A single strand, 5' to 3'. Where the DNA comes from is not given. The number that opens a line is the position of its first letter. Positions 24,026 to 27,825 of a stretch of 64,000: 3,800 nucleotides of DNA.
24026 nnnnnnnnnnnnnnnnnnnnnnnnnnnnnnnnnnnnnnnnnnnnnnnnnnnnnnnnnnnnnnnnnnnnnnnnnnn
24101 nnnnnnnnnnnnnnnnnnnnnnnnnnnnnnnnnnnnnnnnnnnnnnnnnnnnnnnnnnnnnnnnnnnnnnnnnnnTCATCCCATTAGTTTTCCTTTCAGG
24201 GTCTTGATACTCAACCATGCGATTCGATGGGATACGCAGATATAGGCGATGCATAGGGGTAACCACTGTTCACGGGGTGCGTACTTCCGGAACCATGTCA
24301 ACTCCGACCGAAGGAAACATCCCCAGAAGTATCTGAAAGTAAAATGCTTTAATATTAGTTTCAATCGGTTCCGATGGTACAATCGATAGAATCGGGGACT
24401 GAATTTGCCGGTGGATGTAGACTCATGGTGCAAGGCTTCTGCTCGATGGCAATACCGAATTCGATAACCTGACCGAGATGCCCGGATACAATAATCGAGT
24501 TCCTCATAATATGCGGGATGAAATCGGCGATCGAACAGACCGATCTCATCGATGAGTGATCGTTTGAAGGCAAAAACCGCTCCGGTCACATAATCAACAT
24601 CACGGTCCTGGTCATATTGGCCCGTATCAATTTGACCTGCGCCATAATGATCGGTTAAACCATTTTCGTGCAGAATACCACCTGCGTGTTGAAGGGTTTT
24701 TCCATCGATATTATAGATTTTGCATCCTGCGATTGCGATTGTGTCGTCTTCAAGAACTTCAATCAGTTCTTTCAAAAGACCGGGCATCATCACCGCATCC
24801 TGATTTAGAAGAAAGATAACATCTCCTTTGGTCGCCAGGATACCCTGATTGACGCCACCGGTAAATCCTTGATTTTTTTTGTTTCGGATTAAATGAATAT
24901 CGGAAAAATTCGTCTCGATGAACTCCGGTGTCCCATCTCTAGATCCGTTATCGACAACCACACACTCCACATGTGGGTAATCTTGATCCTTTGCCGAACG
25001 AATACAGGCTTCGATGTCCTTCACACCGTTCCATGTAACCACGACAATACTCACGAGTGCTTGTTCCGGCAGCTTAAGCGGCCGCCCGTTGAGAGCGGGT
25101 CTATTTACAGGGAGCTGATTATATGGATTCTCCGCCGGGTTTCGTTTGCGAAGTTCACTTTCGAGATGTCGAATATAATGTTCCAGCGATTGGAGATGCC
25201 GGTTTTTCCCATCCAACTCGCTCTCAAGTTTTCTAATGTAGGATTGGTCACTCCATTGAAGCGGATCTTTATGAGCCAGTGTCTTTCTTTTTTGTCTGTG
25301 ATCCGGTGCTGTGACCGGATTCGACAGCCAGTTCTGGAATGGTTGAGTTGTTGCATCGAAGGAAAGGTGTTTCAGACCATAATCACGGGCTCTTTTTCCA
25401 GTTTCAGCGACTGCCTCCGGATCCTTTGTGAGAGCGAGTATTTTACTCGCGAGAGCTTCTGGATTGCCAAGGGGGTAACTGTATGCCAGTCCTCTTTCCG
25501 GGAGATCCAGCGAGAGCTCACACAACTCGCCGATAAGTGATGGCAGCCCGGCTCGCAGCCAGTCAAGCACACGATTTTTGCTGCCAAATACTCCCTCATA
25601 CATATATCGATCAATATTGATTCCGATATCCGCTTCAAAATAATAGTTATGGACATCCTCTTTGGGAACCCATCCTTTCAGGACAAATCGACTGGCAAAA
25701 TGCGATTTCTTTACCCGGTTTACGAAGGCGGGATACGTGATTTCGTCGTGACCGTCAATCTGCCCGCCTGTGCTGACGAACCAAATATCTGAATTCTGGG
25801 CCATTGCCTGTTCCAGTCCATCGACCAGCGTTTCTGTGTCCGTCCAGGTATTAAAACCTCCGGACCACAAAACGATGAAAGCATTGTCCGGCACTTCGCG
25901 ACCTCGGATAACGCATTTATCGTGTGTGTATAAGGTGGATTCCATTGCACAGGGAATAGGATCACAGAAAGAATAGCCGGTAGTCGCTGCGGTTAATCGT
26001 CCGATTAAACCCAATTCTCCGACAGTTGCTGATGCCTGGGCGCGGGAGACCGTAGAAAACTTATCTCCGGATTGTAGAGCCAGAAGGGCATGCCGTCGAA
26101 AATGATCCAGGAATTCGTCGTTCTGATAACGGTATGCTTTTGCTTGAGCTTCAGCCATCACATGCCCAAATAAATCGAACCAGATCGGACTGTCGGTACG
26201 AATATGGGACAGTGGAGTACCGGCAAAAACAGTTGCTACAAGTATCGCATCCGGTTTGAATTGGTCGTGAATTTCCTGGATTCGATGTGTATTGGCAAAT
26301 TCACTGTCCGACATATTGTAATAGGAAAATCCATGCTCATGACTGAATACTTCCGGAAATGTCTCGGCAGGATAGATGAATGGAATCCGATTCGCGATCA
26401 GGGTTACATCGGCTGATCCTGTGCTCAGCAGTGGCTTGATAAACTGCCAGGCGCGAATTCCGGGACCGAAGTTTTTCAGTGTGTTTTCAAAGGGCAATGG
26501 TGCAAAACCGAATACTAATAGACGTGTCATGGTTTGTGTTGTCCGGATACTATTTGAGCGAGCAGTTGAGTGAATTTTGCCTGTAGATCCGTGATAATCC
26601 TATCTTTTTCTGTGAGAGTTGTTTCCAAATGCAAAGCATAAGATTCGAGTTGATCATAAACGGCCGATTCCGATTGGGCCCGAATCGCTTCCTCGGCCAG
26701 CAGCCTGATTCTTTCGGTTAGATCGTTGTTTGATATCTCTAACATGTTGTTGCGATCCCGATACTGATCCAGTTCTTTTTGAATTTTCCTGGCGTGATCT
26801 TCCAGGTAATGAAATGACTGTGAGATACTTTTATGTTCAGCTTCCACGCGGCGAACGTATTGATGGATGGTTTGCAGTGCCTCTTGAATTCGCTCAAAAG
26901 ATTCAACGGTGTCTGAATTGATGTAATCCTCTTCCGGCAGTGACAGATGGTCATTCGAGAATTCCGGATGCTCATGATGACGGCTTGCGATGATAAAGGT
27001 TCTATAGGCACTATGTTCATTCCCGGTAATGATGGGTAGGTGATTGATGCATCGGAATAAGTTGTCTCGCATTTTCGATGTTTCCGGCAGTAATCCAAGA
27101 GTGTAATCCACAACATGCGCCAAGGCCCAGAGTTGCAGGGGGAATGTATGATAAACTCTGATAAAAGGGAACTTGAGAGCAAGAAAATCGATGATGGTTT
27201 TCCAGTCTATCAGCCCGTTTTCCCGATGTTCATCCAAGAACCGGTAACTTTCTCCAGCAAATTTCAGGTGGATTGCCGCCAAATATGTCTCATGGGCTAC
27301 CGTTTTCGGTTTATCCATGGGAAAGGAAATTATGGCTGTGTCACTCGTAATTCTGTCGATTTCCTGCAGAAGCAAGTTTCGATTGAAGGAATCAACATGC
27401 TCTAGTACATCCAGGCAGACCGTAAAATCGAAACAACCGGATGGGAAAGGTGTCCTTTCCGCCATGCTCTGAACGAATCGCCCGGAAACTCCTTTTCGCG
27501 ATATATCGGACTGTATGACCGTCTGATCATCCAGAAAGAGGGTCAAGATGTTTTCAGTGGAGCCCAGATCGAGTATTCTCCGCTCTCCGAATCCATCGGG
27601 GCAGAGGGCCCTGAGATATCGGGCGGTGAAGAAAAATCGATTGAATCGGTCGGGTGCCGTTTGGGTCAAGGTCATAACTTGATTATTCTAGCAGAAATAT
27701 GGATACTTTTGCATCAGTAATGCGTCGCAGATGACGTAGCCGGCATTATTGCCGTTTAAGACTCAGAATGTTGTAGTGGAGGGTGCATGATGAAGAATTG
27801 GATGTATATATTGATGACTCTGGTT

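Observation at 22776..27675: Minus-strand glycan operon: methyltransferase, bifunctional GT4-like+GT2, and a paralogous GT4-like gene, all translationally coupled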

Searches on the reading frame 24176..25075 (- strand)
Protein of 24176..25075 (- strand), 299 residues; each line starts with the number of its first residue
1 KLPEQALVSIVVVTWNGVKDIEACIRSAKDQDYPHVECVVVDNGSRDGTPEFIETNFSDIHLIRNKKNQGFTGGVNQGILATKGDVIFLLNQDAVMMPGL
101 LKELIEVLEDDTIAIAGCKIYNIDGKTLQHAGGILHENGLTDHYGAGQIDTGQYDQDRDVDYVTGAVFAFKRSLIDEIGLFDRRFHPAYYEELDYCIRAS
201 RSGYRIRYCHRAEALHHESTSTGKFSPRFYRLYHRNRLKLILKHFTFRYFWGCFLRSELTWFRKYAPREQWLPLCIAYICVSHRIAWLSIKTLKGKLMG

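Call 19: search_solved_structures(query=window:24176-25075:-, max_evalue=0.001)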
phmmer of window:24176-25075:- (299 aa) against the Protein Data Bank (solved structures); distinct sequences matched with E-value up to 0.001: 14.
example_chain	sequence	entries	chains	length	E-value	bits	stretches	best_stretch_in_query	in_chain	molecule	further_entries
2z87_A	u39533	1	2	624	1.7e-12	50.2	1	6-117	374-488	Chondroitin synthase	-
2z86_A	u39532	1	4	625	1.7e-12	50.2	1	6-117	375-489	Chondroitin synthase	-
8vh7_A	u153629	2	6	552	1.3e-10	44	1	6-118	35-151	Heparosan synthase B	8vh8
8viw_A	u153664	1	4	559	1.3e-10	44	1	6-118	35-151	Heparosan synthase B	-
6p61_A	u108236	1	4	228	1.2e-09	40.9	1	7-124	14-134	Glycosyltransferase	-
9omm_A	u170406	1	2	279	4.6e-08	35.7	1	8-119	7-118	Glycosyltransferase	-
9omh_A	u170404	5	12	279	4.6e-08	35.7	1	8-119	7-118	Glycosyltransferase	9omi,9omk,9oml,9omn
9omj_A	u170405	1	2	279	5.7e-08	35.4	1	8-119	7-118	Glycosyltransferase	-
6yv7_B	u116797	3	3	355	1.3e-06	30.9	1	7-179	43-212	Glycosyl transferase, family 2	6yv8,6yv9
6yv7_A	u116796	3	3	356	1.3e-06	30.9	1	7-179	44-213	Glycosyl transferase, family 2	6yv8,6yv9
8uhv_A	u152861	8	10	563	1.8e-05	27.1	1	47-215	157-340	Glycosyl transferase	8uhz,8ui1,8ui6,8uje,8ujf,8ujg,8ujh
5mlz_A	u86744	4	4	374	3e-05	26.4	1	7-118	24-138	Dolichol monophosphate mannose synthase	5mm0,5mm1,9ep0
5hea_A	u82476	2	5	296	3.5e-05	26.2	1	6-122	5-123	Putative glycosyltransferase (GalT1)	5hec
3bcv_A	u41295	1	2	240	0.00049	22.4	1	8-110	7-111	Putative glycosyltransferase protein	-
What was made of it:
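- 24410..25054 (-): GT2 (GT-A) domain (residues 493-707); the C-terminal basic/aromatic region continues to 24179. Nearest solved sequences are chondroitin and heparosan synthase GT2 modules, matched over the first ~115 residues only (call 19).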

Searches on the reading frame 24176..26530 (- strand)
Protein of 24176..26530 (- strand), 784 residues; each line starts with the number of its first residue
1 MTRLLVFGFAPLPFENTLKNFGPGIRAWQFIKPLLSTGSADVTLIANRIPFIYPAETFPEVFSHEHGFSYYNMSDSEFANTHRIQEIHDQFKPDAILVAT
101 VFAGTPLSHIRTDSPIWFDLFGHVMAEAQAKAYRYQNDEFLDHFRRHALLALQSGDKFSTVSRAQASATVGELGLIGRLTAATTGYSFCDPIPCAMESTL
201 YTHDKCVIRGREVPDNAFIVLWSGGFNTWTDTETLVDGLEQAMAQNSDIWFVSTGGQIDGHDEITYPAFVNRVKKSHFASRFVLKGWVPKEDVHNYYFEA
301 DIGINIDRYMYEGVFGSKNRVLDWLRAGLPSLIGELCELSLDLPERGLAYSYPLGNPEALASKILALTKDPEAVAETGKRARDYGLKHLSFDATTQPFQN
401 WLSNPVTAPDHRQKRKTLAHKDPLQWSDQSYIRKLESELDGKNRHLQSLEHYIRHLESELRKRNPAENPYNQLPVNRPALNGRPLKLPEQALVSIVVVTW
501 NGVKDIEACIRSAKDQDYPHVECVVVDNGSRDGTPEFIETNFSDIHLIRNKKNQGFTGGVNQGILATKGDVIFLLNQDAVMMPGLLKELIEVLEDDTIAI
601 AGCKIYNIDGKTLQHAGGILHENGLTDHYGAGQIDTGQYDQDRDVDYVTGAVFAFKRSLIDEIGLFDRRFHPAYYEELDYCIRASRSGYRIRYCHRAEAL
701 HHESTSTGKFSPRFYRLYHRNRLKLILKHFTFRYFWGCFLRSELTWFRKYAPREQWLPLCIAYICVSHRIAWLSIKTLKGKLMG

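Call 3: search_protein_families(library=pfam, proteins=[window:24176-26530:-], max_evalue=0.01)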
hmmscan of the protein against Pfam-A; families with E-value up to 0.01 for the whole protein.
window:24176-26530:- (784 aa): 4 families
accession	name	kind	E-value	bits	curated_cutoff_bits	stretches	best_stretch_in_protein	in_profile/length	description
PF00535.33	Glycos_transf_2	-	3.1e-31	109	23.3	1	494-663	1-167/168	Glycosyl transferase family 2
PF13641.12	Glyco_tranf_2_3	-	4.2e-23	83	27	1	493-707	3-217/230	Glycosyltransferase like family 2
PF13632.12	Glyco_trans_2_3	-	1.3e-07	32.1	27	1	572-773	2-177/198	Glycosyl transferase family group 2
PF13692.12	Glyco_trans_1_4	-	0.0001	23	27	1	219-370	3-142/142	Glycosyl transferases group 1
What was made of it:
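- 24176..26530 (-): Bifunctional GT4-like / coiled-coil / GT2 gene (784 aa). Pfam (call 3).
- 25295..26530 (-): GT4-like GT-B domain, copy 1 (residues 1-412). Pfam Glyco_trans_1_4 scores 23 bits, below the cut-off of 27 (call 3).
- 24410..25054 (-): PF00535 E=3e-31 over 1-167 of 168 positions; PF13641 E=4e-23 (call 3).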

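Call 6: search_protein_families(library=ncbifam, proteins=[window:24176-26530:-], max_evalue=0.01)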
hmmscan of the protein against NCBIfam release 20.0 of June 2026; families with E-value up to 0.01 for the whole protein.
window:24176-26530:- (784 aa): 24 families
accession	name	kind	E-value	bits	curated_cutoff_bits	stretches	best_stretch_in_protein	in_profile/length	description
TIGR03965.1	mycofact_glyco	equivalog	1.4e-23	83.6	280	1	480-713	63-292/467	mycofactocin biosynthesis glycosyltransferase MftF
NF041875.1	EPS_EpsD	equivalog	1.3e-18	67.5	370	1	493-711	1-217/325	exopolysaccharide biosynthesis glycosyltransferase EpsD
TIGR03937.1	PgaC_IcaA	equivalog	3.6e-15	55.8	422.3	1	484-697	38-246/407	poly-beta-1,6-N-acetyl-D-glucosamine synthase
NF007482.0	PRK10073.1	equivalog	6.4e-15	55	423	1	490-604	5-121/334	glycosyltransferase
NF038299.1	EPS_HpsN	equivalog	3.6e-12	45.9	425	1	492-709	2-228/317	hormogonium polysaccharide biosynthesis glycosyltransferase HpsN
NF047683.1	TeichurnBiosyTuaG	equivalog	1.3e-11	44.6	400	1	489-613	4-133/252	teichuronic acid biosynthesis protein TuaG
NF041394.1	GtaseAglG_Halo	equivalog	2.2e-11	43.6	440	1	493-669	3-177/304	glucosyl-dolichyl phosphate glucuronosyltransferase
TIGR04283.1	glyco_like_mftF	equivalog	4.9e-11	42.6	182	1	493-612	1-115/221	TIGR04283 family arsenosugar biosynthesis glycosyltransferase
TIGR01556.1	rhamnosyltran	subfamily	6.1e-10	38.7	200.55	1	500-702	3-201/281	rhamnosyltransferase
NF050050.1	ProtGlycPglI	equivalog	1.8e-09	37.4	500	1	492-611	3-126/306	GalNAc(5)-diNAcBac-PP-undecaprenol beta-1,3-glucosyltransferase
NF050113.1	gal_furan_GlfT1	equivalog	2.5e-08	33.6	330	1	494-714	2-217/290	galactofuranosyltransferase GlfT1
NF007453.0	PRK10018.1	equivalog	1.3e-07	31.5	382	1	489-587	4-105/280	colanic acid biosynthesis glycosyltransferase WcaA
TIGR03111.1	glyc2_xrt_Gpos1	hypoth_equivalog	1.6e-07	30.5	363.95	1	492-667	50-234/439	TIGR03111 family XrtG-associated glycosyltransferase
TIGR04017.1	WcaA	equivalog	2.1e-07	30.8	495.75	1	489-587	3-104/279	colanic acid biosynthesis glycosyltransferase WcaA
NF045692.1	OglycostaseCruG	equivalog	1.5e-06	27.4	600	1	476-547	26-100/386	2'-O-glycosyltransferase CruG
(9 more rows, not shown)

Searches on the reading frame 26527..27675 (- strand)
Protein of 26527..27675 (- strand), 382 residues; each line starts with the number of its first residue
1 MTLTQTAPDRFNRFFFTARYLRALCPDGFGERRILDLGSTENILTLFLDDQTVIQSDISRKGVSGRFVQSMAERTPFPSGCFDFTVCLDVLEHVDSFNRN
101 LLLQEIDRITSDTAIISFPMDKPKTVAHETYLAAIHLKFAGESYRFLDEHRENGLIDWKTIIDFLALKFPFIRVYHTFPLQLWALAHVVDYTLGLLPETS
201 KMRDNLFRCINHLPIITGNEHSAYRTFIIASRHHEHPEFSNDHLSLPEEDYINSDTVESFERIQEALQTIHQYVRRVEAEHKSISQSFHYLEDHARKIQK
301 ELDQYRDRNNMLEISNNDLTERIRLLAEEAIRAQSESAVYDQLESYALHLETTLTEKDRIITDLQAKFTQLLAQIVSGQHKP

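Call 3: search_protein_families(library=pfam, proteins=[window:26527-27675:-], max_evalue=0.01)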
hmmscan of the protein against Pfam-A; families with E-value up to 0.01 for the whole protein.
window:26527-27675:- (382 aa): 4 families
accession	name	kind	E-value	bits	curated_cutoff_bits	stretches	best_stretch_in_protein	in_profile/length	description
PF08241.18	Methyltransf_11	-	1.1e-07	32.8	21.2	1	52-112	20-89/95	Methyltransferase domain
PF13489.12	Methyltransf_23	-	2.8e-05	24.4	27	1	19-100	11-100/164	Methyltransferase domain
PF13649.12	Methyltransf_25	-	3.1e-05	25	27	1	55-110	38-93/97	Methyltransferase domain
PF14662.11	KASH_CCD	-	0.0032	17.9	43.3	1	256-374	72-187/191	Coiled-coil region of CCDC155 or KASH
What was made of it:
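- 26527..27675 (-): Methyltransferase-coiled-coil gene (382 aa), first gene of the operon. Pfam Methyltransf_11, 32.8 bits against a cut-off of 21.2 (call 3).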

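Call 6: search_protein_families(library=ncbifam, proteins=[window:26527-27675:-], max_evalue=0.01)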
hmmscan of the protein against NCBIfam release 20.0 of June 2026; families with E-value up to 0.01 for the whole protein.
window:26527-27675:- (382 aa): 2 families
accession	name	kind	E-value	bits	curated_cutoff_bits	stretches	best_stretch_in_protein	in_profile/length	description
TIGR02168.1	SMC_prok_B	equivalog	0.0017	16.1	567.35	1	253-375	276-395/1181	chromosome segregation protein SMC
NF041255.1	mycofact_MftM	equivalog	0.0019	17.6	200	1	67-126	190-249/289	mycofactocin oligosaccharide methyltransferase MftM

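Call 10: search_solved_structures(query=window:26527-27675:-, max_evalue=1)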
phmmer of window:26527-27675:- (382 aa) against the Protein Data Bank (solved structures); distinct sequences matched with E-value up to 1: 4.
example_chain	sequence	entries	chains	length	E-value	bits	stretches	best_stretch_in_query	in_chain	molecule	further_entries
2avn_A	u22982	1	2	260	0.013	18.2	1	33-116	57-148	ubiquinone/menaquinone biosynthesis methyltransferase-related protein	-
1xxl_A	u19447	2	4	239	0.16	14.6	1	55-111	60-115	YcgJ protein | ycgJ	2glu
8gi0_F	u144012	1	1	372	0.21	14.2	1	266-344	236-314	Peroxisomal membrane protein PEX14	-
6n7m_A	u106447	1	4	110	0.28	13.8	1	288-336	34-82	Hypothetical Protein CD630_05490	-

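Call 32: find_homologous_proteins(query=window:26527-27675:-, max_evalue=0.001)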
Query window:26527-27675:- (382 aa): 3 proteins with E <= 0.001 among 1837 candidates.
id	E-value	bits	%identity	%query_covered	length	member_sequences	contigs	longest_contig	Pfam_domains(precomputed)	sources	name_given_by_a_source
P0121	6.0e-254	860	100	100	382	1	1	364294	PF13489.13,PF08241.19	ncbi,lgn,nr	ncbi:methyltransferase domain-containing protein [bacterium]|nr:methyltransferase domain-containing 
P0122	1.7e-99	352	44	99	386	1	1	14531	PF13649.13,PF08241.19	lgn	-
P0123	4.7e-7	48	37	32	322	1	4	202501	-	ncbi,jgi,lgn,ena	-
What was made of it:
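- Tried and rejected: It found only 3 proteins (call 32).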

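Call 48: predict_structure(alignment_id=A3)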
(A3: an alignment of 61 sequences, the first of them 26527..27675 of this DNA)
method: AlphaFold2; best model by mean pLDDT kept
length: 382 residues; sequences in the alignment: 61
mean_pLDDT: 93.7   pTM: 0.79
mean pLDDT of the five models: 93.7, 93.6, 92.2, 91.2, 90.9
residues with pLDDT >= 90: 317; 70-90: 54; 50-70: 7; < 50: 4
segments of 3 or more residues with pLDDT < 50: 379-382
pLDDT, mean of each block of 10 residues (from residue 1): 90 97 95 97 94 96 94 98 98 97 98 98 98 97 97 98 98 97 97 93 94 93 98 94 81 80 94 98 98 98 98 97 96 91 90 90 86 67 45
secondary structure, 60 per line:
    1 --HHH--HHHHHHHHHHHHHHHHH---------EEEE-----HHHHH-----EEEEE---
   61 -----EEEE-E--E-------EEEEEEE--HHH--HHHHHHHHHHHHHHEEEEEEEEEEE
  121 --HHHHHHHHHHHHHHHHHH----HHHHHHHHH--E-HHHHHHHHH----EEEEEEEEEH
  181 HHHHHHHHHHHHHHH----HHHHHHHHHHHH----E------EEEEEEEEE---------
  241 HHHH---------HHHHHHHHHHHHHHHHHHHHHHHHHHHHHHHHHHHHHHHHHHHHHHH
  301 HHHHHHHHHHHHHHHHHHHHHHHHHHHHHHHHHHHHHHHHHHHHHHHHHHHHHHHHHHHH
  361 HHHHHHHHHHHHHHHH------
elements in order: H8-24 E34-37 H43-47 E53-57 E66-69 E82-88 H96-109 E110-120 H123-140 H145-153 H158-166 E171-179 H180-195 H200-211 E223-231 H241-244 H254-376
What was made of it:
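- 26527..27675 (-): AF2 model has pLDDT 93.7 (call 48).
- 26983..27675 (-): Class I SAM methyltransferase domain (residues 1-231). AF2 secondary structure (call 48).
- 26548..26916 (-): Coiled-coil stalk (residues 254-376; a single 123-residue helix, about 18 nm at 1.5 A rise per residue). AF2 helix 254-376 (call 48).
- On WbdD family (E. coli O9a/O8 terminator): The MT fold ends at residue 231 and the helix starts at 254, leaving no room for another domain (call 48).
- Checked: AlphaFold gives one unbroken helix over residues 254-376 at high pLDDT (call 48).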

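Call 50: fold_search(model_id=the predicted structure, library=pdb)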
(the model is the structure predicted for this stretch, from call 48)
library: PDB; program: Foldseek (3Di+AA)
matches with E <= 10: 1488; with E <= 0.001: 792
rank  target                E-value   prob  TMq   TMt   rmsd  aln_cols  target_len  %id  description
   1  3mgg_B                1.5e-09  1.00  0.33  0.47   8.6       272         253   16  Crystal Structure of Methyl Transferase from Methanosarcina mazei (released 2010-04-21)
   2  3mgg_A                2.6e-09  1.00  0.33  0.48   8.5       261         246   15  Crystal Structure of Methyl Transferase from Methanosarcina mazei (released 2010-04-21)
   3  1xxl_A                2.9e-09  1.00  0.34  0.51   9.1       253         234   14  The crystal structure of YcgJ protein from Bacillus subitilis at 2.1 A resolution (released 2004-11-23)
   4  6uvq_A                4.2e-09  1.00  0.34  0.48   7.5       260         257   18  Crystal structure of Apo AtmM (released 2020-11-25)
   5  3bus_B                4.7e-09  1.00  0.37  0.55   6.8       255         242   17  Crystal Structure of RebM (released 2008-03-25)
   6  6uv6_A                5.9e-09  1.00  0.34  0.47   7.2       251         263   18  AtmM with bound rebeccamycin analogue (released 2020-11-25)
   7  6uv6_C                5.9e-09  1.00  0.34  0.47   7.2       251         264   18  AtmM with bound rebeccamycin analogue (released 2020-11-25)
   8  5gm2_M                7.1e-09  1.00  0.34  0.46   7.1       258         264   14  Crystal structure of methyltransferase TleD complexed with SAH and teleocidin A1 (released 2016-09-28)
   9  3l8d                  8.4e-09  1.00  0.33  0.59   9.5       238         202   15  Crystal structure of methyltransferase from Bacillus Thuringiensis (released 2010-01-12)
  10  4iv8_A                1.2e-08  1.00  0.37  0.54   8.5       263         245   15  Crystal structure of N-methyl transferase from Plasmodium knowlesi complexed with S-adenosyl methionine (released 2014-02-19)
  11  3uj7_A                1.7e-08  1.00  0.38  0.53   6.4       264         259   16  Phosphoethanolamine methyltransferase from Plasmodium falciparum in complex with SAM and PO4 (released 2011-11-30)
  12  3uj6                  1.8e-08  1.00  0.38  0.53   6.4       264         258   16  SeMet Phosphoethanolamine methyltransferase from Plasmodium falciparum in complex with SAM and PO4 (released 2011-11-30)
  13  6uak                  1.9e-08  1.00  0.34  0.42   9.0       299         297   12  LahSb - C-terminal methyltransferase involved in RiPP biosynthesis (released 2019-12-04)
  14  4r6w_A                2.0e-08  1.00  0.38  0.53   6.0       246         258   15  Plasmodium falciparum phosphoethanolamine methyltransferase D128A mutant in complex with S-adenosylhomocysteine and ph (released 2014-10-08)
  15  3ujb_A                2.2e-08  1.00  0.38  0.53   6.5       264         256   15  Phosphoethanolamine methyltransferase from Plasmodium falciparum in complex with SAH and phosphoethanolamine (released 2011-11-30)
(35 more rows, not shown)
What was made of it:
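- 26983..27675 (-): Foldseek top hits are generic class I MTases, including the sugar O-MTs AtmM and RebM (call 50).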

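Call 51: search_solved_structures(query=A3, max_evalue=10)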
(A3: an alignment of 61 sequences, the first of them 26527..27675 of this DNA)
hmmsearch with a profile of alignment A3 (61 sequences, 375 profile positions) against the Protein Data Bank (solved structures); distinct sequences matched with E-value up to 10: 554 (the best 60 are shown).
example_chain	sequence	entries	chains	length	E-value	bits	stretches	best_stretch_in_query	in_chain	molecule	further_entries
2avn_A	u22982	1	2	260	1.9e-09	40.3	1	29-110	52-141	ubiquinone/menaquinone biosynthesis methyltransferase-related protein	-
6uv6_A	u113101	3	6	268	3.1e-09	39.7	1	65-118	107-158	D-glucose O-methyltransferase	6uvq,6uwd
3bus_A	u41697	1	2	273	1.5e-08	37.4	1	66-112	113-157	Methyltransferase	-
6uak_A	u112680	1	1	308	1.6e-07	34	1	22-118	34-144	SAM dependent methyltransferase LahSB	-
1xxl_A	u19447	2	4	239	1.2e-05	27.9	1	25-110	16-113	YcgJ protein | ycgJ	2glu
8zc8_A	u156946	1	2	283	1.5e-05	27.5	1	65-110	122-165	MitM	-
21zq_A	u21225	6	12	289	1.6e-05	27.5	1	65-110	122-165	MitM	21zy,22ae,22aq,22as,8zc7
8ys9_A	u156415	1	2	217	4.6e-05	25.9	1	23-110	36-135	Phosphatidylethanolamine N-methyltransferase/phosphatidyl-N-methylethanolamine N-methyltra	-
3mgg_A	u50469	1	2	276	6.6e-05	25.4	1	38-97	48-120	Methyltransferase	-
3l8d_A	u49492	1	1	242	7.8e-05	25.2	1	28-111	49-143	Methyltransferase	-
8qae_A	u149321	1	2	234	0.0001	24.8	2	249-352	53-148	sc-apCC-6-SLLA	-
2p8j_A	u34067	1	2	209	0.0001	24.8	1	19-112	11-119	S-adenosylmethionine-dependent methyltransferase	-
3cc8_A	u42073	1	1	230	0.00017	24.1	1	28-95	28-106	Putative methyltransferase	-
1ve3_A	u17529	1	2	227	0.00025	23.5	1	30-110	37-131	hypothetical protein PH0226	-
8qox_B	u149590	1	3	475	0.00052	22.5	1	254-363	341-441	Conserved membrane protein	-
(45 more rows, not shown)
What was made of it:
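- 26548..26916 (-): Profile hits to solved coiled coils (call 51).
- On WbdD family (E. coli O9a/O8 terminator): Other MTases score from 2e-9 to 1e-4 (call 51).
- Checked: A profile of the family matches solved coiled-coil proteins over that stretch (call 51).
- The nearest solved MT relatives are small-molecule sugar O-methyltransferases (calls 50, 51).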
